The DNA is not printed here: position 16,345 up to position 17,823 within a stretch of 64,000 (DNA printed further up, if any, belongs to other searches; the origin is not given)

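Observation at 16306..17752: AAA+ (COG1373/DUF4143) ATPase gene bracketed by 72-bp direct repeats that duplicate the 3' end of elp3: an insertion footprint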

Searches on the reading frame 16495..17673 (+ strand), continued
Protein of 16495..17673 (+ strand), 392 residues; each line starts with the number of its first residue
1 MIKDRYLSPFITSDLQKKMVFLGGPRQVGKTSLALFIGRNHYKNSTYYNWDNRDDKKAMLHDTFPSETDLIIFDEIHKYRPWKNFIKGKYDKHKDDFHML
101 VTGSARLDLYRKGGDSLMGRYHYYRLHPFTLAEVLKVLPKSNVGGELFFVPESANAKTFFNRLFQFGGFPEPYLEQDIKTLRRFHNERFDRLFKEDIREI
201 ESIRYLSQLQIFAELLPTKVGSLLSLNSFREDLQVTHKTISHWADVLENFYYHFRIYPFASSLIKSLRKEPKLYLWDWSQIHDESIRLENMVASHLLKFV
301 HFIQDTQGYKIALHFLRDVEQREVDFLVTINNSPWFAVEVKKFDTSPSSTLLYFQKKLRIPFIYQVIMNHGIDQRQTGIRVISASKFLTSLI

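Call 76: search_dna_similar(query=window:16495-17673:+, collection=plasmids, mode=protein, max_rows=12)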
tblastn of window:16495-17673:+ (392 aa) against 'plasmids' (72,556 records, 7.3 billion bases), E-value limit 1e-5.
Records with a match: 292; places in all: 324; records where one place covers at least 80% of the query: 253.
Best place of each record, by identity: <60% 292.
By first word of the organism name: Rhizobium 69; Agrobacterium 48; Thermus 16; Sinorhizobium 14; Ensifer 11; Sulfitobacter 7; Runella 6; Sphingobium 5; Dinoroseobacter 5; Paracoccus 5; and 66 more.
By predicted mobility (MOB-suite, as given by PLSDB): non-mobilizable 140; conjugative 126; mobilizable 26.
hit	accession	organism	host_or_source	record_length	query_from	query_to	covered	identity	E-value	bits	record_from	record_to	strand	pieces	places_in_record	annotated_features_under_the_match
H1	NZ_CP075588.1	Candidatus Rhabdochlamydia oedothoracis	Oedothorax gibbosus,Metagenomic ...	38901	4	391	99%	36.5%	5e-69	243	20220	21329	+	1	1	ATP-binding protein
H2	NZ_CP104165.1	Candidatus Bandiella numerosa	Cryptomonas gyropyrenoidosa SAG ...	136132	18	329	80%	41.0%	2e-75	261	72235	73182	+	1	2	AAA family ATPase | DUF4143 domain-containing protein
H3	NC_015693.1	Runella slithyformis DSM 19594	fresh water lake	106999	5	388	98%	25.3%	2e-15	86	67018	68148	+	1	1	ATP-binding protein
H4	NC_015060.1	Granulicella tundricola MP5ACTX9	-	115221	17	391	96%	25.4%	6e-24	111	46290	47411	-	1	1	ATP-binding protein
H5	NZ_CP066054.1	Brucella anthropi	-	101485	19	384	93%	25.6%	9e-22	104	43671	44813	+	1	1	ATP-binding protein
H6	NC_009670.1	Brucella anthropi ATCC 49188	-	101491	19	384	93%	25.6%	9e-22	104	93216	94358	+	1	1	ATP-binding protein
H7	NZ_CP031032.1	Runella sp. SP2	whole organism,freshwater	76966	19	356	86%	27.7%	6e-20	99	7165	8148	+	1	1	ATP-binding protein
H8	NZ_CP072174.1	Rhizobium sp. AB2/73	Phyla canescens,cell culture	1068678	19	384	92%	25.5%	1e-15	109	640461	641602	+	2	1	record has no annotation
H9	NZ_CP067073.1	Rhizobium sp. AB2/73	Phyla canescens,cell culture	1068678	19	384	92%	25.5%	1e-15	109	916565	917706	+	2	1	record has no annotation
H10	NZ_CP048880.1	Spartinivicinus ruber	pure culture,coastal sediment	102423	5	342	86%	27.2%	3e-23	109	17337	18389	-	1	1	ATP-binding protein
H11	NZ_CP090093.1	Rhizobium leguminosarum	Galega,Cell culture,Plant nodule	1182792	4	348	88%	26.6%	4e-18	94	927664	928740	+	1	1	record has no annotation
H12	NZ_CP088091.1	Rhizobium laguerreae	cell culture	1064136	4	348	88%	26.6%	1e-17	93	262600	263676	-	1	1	none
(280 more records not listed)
